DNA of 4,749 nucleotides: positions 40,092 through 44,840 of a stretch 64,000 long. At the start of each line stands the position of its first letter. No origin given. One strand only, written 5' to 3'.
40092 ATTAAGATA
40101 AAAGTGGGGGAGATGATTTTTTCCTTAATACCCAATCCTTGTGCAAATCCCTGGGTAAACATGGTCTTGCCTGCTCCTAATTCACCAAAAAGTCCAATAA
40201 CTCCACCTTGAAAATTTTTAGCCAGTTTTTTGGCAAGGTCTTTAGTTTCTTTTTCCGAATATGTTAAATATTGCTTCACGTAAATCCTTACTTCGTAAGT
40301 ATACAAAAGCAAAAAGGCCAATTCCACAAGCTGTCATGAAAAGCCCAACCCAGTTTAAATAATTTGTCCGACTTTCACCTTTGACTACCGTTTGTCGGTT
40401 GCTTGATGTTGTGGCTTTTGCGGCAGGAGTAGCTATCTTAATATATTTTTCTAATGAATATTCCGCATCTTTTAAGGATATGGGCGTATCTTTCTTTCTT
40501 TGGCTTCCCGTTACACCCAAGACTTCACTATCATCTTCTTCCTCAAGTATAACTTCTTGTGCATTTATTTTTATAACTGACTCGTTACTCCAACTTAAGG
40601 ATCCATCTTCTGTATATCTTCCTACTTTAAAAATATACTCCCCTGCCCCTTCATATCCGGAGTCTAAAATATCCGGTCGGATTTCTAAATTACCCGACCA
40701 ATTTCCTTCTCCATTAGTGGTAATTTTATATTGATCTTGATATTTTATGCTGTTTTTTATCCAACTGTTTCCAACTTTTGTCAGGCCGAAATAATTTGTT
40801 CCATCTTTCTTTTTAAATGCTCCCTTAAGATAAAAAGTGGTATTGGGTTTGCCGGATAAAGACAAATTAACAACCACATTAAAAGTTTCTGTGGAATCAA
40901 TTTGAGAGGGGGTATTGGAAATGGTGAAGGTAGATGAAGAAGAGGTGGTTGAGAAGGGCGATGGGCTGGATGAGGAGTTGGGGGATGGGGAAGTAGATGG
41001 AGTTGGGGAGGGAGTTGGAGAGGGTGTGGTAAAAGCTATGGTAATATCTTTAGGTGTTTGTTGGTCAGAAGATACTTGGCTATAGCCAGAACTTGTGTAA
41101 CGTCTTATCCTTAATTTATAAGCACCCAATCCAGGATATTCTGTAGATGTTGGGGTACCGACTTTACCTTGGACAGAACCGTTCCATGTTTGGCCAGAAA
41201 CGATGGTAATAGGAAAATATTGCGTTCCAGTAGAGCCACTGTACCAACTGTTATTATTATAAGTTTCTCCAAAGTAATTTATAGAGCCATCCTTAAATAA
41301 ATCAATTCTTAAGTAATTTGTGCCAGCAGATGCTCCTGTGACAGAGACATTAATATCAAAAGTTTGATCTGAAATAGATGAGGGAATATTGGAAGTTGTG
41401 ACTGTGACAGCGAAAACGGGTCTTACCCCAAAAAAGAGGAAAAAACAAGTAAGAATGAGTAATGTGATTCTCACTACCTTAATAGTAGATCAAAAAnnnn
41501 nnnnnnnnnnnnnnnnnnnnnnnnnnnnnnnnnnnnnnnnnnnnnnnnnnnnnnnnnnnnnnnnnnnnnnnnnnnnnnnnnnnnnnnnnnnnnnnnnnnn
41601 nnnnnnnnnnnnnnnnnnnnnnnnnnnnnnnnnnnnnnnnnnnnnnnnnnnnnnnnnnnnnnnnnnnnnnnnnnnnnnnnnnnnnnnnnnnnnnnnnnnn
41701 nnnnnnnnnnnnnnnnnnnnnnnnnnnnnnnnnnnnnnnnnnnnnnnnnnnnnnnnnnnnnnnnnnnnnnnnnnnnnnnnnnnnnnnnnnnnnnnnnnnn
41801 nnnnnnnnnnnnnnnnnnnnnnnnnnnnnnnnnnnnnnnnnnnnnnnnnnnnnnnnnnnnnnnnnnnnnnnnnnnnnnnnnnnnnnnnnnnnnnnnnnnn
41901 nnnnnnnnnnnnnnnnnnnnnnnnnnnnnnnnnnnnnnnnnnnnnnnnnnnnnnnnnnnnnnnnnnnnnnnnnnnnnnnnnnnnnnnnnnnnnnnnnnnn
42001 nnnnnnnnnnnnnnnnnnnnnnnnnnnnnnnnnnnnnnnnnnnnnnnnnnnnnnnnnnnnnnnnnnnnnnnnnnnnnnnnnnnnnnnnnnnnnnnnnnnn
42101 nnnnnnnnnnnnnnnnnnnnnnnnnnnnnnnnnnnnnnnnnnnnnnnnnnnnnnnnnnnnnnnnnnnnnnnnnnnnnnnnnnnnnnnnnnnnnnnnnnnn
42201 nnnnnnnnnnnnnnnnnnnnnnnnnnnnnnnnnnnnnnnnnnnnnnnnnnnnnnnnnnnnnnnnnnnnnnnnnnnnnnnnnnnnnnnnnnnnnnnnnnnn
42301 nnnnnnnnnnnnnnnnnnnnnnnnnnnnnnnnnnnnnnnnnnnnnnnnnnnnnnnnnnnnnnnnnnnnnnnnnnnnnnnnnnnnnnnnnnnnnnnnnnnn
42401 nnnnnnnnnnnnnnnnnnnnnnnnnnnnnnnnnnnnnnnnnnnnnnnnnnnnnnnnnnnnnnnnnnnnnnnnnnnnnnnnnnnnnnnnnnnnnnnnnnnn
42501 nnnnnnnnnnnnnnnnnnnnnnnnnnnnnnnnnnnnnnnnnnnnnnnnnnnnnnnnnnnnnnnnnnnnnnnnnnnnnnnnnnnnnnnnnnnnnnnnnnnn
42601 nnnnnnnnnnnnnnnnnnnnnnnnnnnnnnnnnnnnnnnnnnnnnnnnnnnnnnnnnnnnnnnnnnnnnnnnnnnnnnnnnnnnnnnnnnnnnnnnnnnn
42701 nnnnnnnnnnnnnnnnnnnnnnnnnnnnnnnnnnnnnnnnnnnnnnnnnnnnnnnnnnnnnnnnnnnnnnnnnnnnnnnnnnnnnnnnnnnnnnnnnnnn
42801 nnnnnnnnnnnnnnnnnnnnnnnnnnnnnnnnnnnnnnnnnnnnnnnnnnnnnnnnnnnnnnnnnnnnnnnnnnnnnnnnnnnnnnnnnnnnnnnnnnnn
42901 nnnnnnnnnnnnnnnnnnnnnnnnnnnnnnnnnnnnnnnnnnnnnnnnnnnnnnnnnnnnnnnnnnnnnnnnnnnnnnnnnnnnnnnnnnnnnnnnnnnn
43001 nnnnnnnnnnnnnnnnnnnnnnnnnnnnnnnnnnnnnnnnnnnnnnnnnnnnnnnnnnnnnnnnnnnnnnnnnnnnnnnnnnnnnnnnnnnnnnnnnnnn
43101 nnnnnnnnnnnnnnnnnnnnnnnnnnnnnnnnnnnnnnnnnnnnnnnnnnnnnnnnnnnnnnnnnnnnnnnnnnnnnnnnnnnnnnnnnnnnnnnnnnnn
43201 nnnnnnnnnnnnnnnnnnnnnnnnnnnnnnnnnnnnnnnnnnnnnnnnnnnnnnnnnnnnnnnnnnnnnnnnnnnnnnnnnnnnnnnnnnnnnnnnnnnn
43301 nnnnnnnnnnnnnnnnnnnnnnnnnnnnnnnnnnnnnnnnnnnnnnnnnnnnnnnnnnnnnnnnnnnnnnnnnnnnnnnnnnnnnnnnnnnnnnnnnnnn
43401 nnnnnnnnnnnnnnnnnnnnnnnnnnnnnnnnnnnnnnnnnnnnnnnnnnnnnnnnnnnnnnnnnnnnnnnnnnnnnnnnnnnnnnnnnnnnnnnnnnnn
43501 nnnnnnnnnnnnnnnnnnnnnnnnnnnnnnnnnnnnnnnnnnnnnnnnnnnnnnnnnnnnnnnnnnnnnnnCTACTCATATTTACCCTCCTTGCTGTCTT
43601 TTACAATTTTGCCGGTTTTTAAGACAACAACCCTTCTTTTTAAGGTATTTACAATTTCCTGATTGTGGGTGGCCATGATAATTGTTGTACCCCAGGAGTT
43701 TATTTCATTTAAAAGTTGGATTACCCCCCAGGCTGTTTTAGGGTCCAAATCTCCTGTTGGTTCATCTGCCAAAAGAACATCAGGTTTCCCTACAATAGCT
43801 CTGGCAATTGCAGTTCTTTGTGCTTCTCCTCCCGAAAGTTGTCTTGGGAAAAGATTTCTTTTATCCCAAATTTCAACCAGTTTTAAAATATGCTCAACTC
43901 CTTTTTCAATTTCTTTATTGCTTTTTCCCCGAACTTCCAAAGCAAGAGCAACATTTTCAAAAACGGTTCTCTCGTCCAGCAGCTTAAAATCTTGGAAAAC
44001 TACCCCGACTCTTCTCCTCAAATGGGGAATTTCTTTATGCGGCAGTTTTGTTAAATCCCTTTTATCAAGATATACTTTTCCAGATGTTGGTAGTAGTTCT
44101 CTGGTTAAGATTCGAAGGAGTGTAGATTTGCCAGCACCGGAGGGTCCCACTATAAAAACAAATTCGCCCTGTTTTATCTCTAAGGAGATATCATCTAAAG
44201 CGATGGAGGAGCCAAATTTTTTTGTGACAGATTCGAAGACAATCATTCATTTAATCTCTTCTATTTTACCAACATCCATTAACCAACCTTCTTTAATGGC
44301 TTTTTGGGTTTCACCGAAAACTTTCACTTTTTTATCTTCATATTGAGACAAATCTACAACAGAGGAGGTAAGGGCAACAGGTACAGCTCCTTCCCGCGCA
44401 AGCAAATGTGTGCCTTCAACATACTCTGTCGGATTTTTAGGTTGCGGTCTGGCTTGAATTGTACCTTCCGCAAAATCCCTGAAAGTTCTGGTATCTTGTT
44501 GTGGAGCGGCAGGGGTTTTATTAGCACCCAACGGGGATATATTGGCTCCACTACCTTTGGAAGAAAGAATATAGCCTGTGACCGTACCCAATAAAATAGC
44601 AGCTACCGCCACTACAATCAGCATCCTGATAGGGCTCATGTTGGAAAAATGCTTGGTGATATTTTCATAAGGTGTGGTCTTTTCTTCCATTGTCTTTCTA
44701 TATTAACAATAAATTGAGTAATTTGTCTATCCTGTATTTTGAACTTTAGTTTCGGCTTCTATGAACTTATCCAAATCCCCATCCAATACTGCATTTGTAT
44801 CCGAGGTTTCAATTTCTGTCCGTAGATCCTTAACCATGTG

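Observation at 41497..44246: FtsEX with an EnvC/PcsB-like coiled-coil M23 peptidase whose M23 halves are in swapped order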

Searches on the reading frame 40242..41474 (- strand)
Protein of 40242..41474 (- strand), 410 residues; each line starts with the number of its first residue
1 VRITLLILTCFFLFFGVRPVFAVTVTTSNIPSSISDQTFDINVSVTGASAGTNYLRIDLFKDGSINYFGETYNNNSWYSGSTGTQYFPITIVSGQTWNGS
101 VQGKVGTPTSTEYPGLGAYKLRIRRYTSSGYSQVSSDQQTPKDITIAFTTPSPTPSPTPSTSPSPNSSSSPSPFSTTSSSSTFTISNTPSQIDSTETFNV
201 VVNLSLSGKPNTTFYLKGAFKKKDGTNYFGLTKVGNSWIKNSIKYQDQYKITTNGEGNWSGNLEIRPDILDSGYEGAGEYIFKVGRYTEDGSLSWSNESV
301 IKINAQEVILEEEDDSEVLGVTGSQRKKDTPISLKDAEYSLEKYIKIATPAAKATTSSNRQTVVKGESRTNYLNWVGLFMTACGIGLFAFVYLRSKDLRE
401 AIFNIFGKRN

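Call 3: search_protein_families(library=pfam, proteins=[window:40242-41474:-], max_evalue=1)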
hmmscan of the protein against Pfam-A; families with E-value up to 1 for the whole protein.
window:40242-41474:- (410 aa): 1 family
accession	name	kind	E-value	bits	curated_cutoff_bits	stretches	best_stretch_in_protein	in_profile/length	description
PF02343.21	TRA-1_regulated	-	0.078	13.5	27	0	18-79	38-93/129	TRA-1 regulated protein R03H10.4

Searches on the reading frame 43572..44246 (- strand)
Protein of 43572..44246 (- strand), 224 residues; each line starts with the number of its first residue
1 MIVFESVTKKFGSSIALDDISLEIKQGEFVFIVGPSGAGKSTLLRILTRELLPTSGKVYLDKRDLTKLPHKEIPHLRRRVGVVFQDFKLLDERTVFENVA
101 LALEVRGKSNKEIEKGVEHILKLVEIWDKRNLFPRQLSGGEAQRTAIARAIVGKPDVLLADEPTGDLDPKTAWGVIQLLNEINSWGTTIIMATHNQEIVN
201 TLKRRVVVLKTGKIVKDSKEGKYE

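Call 3: search_protein_families(library=pfam, proteins=[window:43572-44246:-], max_evalue=1)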
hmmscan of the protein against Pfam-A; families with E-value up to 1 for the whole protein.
window:43572-44246:- (224 aa): 41 families (the best 25 are shown)
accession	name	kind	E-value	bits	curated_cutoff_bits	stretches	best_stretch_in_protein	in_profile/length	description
PF00005.33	ABC_tran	-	1.9e-39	135.8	25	1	17-164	1-136/137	ABC transporter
PF13304.12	AAA_21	-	9.8e-10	39.4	27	2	135-200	236-304/304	AAA domain, putative AbiEii toxin, Type IV TA system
PF02463.25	SMC_N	-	3.6e-06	27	40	1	19-210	17-213/220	RecF/RecN/SMC N terminal domain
PF13401.12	AAA_22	-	9.1e-06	26.5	27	1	26-123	4-78/130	AAA domain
PF25199.1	nSTAND_NTPase5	-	1.5e-05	25.3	34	1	25-88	39-106/145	Novel STAND NTPase 5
PF13191.12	AAA_16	-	1.8e-05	25.7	32.6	1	25-64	22-61/167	AAA ATPase domain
PF03193.22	RsgA_GTPase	-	6.5e-05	23.3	30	1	16-51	96-130/174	RsgA GTPase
PF06414.18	Zeta_toxin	-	0.00015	21.7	22.3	1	25-67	14-56/199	Zeta toxin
PF13238.12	AAA_18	-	0.0002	22.2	29.4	1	30-51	1-22/128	AAA domain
PF13555.12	AAA_29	-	0.00022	21.4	27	1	21-53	16-48/61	P-loop containing region of AAA domain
PF20720.3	nSTAND3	-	0.00035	20.7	27.2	1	23-54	13-44/155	Novel STAND NTPase 3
PF03215.21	Rad17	-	0.00052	20.4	23.8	1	16-53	34-71/186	Rad17 P-loop domain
PF20703.3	nSTAND1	-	0.0023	18.1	27.1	1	12-45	18-51/379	Novel STAND NTPase 1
PF13173.12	AAA_14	-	0.0027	18.1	27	1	28-99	3-77/129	AAA domain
PF01637.24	ATPase_2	-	0.0034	17.7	33.2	1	23-81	16-79/225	ATPase domain predominantly from Archaea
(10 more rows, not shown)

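Call 4: search_protein_families(library=ncbifam, proteins=[window:43572-44246:-], max_evalue=1)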
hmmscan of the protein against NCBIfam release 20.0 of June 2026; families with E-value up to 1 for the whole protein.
window:43572-44246:- (224 aa): 220 families (the best 25 are shown)
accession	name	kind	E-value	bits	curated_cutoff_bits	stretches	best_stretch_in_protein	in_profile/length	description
TIGR02673.1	FtsE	equivalog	1.7e-83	279.5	264.85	1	1-213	1-214/214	cell division ATP-binding protein FtsE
TIGR02314.1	ABC_MetN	equivalog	1.9e-58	198.1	499.7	1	2-217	2-222/343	methionine ABC transporter ATP-binding protein MetN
NF038007.1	ABC_ATP_DarD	equivalog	2.8e-55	187.1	375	1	12-214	16-218/218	darobactin export ABC transporter ATP-binding protein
TIGR03608.1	L_ocin_972_ABC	subfamily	6.7e-55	185.7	254.85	1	5-206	2-204/206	putative bacteriocin export ABC transporter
TIGR02315.1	ABC_phnC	equivalog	5.9e-53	179.8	266.1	1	1-219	1-229/243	phosphonate ABC transporter ATP-binding protein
TIGR03265.1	PhnT2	equivalog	7.2e-53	180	457.7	1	3-216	6-215/353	putative 2-aminoethylphosphonate ABC transporter ATP-binding protein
TIGR02211.1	LolD_lipo_ex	equivalog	3e-52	177.3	307.75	1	15-215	19-220/221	lipoprotein-releasing ABC transporter ATP-binding protein LolD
NF040840.2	tungstate_WtpC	equivalog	4.4e-52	177.5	440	1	1-216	1-211/347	tungstate ABC transporter ATP-binding protein WtpC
NF006987.0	PRK09452.1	equivalog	5.1e-51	173.5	482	1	2-217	18-229/378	spermidine/putrescine ABC transporter ATP-binding protein PotA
NF040933.2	ABC_arch_GlcV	equivalog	1.1e-50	172.5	450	1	2-216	3-222/357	glucose ABC transporter ATP-binding protein GlcV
NF007027.0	PRK09493.1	equivalog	2.1e-50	171.3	379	1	1-219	1-219/240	glutamine ABC transporter ATP-binding protein GlnQ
TIGR00968.1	3a0106s01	subfamily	6.6e-50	169.8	342.75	1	2-216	1-211/237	sulfate ABC transporter ATP-binding protein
NF043075.1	MMSYN1_0197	equivalog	9.5e-49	166.2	550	1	2-215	3-212/341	spermidine/putrescine ABC transporter ATP-binding protein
NF008338.0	PRK11124.1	equivalog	8.9e-48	162.9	369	1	3-220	4-225/242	arginine ABC transporter ATP-binding protein ArtP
TIGR01188.1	drrA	subfamily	9e-48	163.1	312.45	1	9-217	1-205/302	daunorubicin resistance ABC transporter, ATP-binding protein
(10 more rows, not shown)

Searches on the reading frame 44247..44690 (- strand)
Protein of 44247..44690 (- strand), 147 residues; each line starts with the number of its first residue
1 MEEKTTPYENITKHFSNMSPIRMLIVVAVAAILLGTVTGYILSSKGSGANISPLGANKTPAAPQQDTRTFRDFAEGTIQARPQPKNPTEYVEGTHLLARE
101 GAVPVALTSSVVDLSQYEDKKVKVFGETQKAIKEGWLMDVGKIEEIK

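Call 3: search_protein_families(library=pfam, proteins=[window:44247-44690:-], max_evalue=1)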
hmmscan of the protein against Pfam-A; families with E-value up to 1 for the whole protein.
window:44247-44690:- (147 aa): 0 families

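Call 68: search_solved_structures(query=window:44250-44690:-, max_evalue=1)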
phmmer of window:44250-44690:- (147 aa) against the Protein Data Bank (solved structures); distinct sequences matched with E-value up to 1: 0.
